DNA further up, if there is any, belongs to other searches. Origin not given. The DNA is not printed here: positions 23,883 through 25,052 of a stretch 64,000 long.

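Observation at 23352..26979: Tandem pair of IdeS/Mac-like (peptidase C66-like) cysteine proteases, one PEP-CTERM anchored and one apparently released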

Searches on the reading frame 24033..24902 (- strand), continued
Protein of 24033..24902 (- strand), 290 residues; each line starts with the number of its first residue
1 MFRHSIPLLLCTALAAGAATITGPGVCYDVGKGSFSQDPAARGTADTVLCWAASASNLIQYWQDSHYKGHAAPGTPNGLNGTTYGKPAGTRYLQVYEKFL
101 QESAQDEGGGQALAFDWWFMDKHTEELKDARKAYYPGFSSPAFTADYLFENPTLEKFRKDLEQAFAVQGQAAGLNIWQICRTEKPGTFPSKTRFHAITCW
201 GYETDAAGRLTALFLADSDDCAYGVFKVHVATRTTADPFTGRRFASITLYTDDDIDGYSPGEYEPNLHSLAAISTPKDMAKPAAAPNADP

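Call 72: list_cluster_members(proteins=[P0014, P0025, P0036, P0054, P0121, P0115, P0128, P0141, P0148, P0156])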
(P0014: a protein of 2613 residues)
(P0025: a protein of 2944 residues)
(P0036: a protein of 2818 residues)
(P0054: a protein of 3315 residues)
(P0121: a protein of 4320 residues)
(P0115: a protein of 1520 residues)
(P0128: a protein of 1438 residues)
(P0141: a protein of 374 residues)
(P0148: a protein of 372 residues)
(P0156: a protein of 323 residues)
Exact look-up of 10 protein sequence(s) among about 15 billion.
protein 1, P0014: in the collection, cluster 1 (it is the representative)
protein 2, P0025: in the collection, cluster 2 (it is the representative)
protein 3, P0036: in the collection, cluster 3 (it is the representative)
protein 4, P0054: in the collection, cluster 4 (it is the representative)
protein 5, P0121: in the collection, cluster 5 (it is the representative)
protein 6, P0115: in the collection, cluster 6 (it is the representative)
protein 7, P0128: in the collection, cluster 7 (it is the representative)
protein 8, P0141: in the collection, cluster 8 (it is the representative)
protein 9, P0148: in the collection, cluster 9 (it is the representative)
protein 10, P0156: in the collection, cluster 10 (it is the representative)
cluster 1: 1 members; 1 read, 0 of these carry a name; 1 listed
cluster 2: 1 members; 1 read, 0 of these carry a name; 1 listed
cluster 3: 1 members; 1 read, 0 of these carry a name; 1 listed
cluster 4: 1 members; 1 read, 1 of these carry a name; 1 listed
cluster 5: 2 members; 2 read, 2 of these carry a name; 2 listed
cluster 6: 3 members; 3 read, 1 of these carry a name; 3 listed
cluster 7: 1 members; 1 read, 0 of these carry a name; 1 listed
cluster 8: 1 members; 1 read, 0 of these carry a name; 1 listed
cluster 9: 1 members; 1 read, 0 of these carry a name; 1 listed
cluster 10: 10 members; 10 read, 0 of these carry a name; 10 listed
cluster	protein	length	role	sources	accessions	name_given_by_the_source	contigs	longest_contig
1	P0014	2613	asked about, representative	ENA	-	-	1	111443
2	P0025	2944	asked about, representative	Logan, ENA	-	-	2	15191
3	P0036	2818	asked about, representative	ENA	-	-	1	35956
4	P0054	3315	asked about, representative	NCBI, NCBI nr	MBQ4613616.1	MAG: autotransporter-associated beta strand repeat-containing protein, partial ... | autotransporter-associated beta strand repeat-containing protein [Akkermansia sp.]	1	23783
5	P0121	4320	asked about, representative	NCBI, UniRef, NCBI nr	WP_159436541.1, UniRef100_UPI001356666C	hypothetical protein [Pseudovibrio sp. Tun.PSC04-5.I4] | hypothetical protein n=1 Tax=Pseudovibrio sp. Tun.PSC04-5.I4 TaxID=1798213 ...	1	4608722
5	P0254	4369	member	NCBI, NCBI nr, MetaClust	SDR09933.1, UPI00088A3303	Ig-like domain (group 1) [Pseudovibrio sp. Tun.PSC04-5.I4] | status=active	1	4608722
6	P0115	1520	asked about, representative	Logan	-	-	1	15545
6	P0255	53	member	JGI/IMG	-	hypothetical protein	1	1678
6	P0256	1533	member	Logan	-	-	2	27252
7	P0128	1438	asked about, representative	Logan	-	-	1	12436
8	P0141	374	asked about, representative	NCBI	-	-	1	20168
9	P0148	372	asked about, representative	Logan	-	-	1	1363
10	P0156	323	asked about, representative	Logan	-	-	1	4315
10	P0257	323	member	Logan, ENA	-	-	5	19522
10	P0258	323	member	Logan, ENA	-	-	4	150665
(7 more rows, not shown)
